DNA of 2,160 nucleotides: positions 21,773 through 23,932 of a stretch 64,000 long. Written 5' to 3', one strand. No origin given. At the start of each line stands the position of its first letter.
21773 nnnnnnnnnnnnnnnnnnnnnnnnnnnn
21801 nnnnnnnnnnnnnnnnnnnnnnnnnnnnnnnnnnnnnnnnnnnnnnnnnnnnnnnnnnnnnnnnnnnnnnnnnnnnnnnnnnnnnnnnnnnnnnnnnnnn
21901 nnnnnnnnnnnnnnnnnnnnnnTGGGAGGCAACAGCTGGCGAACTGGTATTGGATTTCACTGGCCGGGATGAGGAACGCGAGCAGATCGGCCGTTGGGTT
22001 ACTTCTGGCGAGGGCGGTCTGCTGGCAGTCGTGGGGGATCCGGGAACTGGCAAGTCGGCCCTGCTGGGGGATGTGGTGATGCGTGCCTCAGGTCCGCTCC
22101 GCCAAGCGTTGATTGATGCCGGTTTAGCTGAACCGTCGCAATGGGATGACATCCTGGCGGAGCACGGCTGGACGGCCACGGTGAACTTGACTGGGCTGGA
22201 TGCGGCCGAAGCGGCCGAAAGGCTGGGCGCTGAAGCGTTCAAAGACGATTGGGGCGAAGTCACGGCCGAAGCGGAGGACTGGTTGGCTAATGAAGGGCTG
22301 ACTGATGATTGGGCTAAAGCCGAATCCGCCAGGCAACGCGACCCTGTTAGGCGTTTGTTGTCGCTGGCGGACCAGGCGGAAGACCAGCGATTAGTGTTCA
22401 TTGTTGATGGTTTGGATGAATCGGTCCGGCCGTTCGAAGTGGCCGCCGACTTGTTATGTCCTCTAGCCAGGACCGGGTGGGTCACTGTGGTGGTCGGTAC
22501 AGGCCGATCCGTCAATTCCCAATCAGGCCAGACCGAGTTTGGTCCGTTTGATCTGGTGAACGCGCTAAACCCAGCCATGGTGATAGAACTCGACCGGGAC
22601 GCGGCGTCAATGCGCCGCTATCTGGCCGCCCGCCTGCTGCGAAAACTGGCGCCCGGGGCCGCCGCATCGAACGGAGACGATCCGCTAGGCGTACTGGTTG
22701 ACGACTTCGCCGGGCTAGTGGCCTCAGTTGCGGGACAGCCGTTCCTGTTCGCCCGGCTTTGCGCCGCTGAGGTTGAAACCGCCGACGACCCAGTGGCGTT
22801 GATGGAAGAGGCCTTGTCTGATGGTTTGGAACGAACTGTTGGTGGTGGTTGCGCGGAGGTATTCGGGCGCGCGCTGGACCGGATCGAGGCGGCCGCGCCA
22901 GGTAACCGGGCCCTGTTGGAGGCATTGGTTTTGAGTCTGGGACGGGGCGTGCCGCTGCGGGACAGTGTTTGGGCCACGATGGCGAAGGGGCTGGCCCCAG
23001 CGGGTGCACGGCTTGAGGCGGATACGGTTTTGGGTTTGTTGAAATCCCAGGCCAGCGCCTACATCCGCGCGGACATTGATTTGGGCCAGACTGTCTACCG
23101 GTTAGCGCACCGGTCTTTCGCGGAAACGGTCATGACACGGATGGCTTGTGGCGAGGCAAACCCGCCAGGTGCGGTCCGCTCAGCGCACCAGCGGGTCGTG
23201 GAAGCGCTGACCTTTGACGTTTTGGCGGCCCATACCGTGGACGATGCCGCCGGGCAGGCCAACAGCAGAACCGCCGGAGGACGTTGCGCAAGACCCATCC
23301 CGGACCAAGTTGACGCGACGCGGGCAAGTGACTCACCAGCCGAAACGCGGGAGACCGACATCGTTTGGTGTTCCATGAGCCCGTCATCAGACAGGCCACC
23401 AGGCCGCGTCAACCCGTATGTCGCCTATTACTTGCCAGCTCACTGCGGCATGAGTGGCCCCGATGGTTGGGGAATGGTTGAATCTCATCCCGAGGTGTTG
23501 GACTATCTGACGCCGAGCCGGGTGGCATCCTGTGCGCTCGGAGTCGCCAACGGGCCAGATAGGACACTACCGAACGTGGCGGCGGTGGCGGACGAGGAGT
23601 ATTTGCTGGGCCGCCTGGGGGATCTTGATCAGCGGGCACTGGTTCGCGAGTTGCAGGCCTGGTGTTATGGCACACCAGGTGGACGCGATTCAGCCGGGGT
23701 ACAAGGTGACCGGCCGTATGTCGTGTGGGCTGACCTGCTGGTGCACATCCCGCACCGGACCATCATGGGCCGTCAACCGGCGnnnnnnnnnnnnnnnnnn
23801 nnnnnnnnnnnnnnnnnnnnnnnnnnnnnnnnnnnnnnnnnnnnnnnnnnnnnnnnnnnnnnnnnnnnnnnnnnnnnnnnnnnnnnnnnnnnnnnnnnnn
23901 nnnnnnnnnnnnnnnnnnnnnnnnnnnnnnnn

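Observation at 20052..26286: Unassigned NLR-type locus: unknown 283-aa gene plus caspase-like/NACHT/14xWD40 STAND NTPase, bracketed by intact and decayed copies of the unknown gene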

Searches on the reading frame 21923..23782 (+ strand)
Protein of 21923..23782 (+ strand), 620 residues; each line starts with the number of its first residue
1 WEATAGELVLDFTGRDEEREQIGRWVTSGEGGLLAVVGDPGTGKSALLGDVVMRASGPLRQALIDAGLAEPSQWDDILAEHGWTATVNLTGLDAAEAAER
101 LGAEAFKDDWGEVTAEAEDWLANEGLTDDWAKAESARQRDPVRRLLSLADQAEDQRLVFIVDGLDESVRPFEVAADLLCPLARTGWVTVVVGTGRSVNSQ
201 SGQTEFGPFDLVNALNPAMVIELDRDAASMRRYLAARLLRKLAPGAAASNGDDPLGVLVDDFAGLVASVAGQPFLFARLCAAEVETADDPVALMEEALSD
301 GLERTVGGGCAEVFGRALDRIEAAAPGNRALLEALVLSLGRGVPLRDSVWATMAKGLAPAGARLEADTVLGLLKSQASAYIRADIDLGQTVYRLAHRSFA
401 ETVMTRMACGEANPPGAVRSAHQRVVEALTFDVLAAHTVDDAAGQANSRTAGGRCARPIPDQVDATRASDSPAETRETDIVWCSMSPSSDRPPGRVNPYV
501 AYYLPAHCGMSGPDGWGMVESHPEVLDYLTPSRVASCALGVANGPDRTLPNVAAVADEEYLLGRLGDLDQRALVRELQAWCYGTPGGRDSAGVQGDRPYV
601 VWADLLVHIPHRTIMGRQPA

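Call 6: search_protein_families(library=pfam, proteins=[window:21941-23746:+], max_evalue=10)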
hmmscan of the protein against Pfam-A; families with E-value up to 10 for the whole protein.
seq(602 aa): 6 families
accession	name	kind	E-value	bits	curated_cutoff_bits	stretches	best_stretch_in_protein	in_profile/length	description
PF13191.12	AAA_16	-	4e-10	40.9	32.6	1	6-178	2-158/167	AAA ATPase domain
PF24883.2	NPHP3_N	-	1.6e-05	25.6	24.8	2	13-46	9-43/164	Nephrocystin 3, N-terminal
PF05729.18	NACHT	-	0.0011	19.3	26.7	2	146-166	78-98/167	NACHT domain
PF20703.3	nSTAND1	-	0.0029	17.8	27.1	1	6-161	16-127/379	Novel STAND NTPase 1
PF13401.12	AAA_22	-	0.024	15.4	27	1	25-51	5-31/130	AAA domain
PF01637.24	ATPase_2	-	0.35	11.1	33.2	1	6-48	1-43/225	ATPase domain predominantly from Archaea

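Call 83: search_solved_structures(query=window:21923-23782:+, max_evalue=1)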
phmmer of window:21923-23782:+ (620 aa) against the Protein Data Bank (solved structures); distinct sequences matched with E-value up to 1: 2.
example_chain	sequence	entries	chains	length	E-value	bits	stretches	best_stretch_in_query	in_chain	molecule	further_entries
9hu4_D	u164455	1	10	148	0.86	11.3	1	473-530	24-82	Major outer capsid protein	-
5muu_D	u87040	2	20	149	0.88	11.2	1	473-530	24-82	Major outer capsid protein | Major Outer Capsid Protein P8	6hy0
